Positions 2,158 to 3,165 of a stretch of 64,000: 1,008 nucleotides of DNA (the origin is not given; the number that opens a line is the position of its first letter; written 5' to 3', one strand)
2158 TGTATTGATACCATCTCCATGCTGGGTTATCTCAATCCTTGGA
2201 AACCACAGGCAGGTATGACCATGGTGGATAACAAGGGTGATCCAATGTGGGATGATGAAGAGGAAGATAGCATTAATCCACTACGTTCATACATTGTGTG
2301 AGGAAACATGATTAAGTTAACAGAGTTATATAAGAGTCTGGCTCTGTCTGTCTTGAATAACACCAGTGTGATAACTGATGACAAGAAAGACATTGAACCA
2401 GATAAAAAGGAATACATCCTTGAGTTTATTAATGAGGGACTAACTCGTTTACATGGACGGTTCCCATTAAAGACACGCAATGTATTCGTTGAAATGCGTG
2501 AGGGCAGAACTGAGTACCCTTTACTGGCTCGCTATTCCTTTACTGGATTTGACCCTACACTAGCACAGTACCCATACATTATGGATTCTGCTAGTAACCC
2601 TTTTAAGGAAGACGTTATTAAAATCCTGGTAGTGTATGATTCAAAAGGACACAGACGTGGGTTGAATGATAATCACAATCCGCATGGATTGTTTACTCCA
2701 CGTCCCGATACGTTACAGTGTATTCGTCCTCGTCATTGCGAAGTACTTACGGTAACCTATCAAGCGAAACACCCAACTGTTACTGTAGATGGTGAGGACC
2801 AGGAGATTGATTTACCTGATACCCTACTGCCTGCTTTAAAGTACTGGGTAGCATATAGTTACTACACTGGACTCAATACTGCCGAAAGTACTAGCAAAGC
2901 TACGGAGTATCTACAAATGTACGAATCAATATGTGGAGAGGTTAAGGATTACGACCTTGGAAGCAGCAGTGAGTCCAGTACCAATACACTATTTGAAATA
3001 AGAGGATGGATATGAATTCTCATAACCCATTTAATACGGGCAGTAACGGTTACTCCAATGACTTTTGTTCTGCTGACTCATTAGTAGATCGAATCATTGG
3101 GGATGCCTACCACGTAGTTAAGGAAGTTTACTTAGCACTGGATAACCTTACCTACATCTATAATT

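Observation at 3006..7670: Two consecutive large tail fibre/spike genes, the second a pectate-lyase-fold depolymerase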

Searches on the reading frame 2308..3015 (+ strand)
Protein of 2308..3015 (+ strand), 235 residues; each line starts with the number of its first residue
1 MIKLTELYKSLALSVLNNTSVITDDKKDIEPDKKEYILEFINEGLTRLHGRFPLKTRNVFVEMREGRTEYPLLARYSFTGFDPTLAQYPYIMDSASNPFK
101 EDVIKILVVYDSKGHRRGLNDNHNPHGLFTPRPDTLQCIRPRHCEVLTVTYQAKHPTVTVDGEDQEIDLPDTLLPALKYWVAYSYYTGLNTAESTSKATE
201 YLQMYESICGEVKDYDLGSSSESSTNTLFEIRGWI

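Call 6: search_protein_families(library=pfam, proteins=[window:2308-3015:+], max_evalue=0.1)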
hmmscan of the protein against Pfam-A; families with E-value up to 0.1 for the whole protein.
window:2308-3015:+ (235 aa): 1 family
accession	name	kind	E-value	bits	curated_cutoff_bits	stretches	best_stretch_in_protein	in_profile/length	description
PF24175.2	SU10_adaptor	-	2.8e-10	41.4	27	1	25-216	16-182/194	SU10 adaptor protein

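Call 7: search_protein_families(library=phrogs, proteins=[window:2308-3015:+], max_evalue=0.01)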
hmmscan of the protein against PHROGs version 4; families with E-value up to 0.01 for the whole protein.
window:2308-3015:+ (235 aa): 2 families
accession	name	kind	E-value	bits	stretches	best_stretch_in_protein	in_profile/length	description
phrog_2125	-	head and packaging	3.6e-87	292.9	1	2-235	1-234/234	virion structural protein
phrog_399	-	head and packaging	6.7e-05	23.6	1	147-225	135-213/220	structural protein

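Call 51: search_solved_structures(query=window:2308-3012:+, max_evalue=0.01)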
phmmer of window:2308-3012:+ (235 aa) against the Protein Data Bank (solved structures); distinct sequences matched with E-value up to 0.01: 4.
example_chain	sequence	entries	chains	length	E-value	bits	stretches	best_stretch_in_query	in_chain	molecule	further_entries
9d80_B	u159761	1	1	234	1.8e-96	325.5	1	1-235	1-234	Gp83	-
9lc0_J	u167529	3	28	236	8.8e-83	280.6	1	4-234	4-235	30 kDa protein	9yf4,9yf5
9d83_B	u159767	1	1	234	1.3e-30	109.9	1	3-235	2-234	Head to tail adaptor Gp50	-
9bgm_b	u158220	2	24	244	2.2e-14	56.9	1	2-217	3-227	gp83 head-to-tail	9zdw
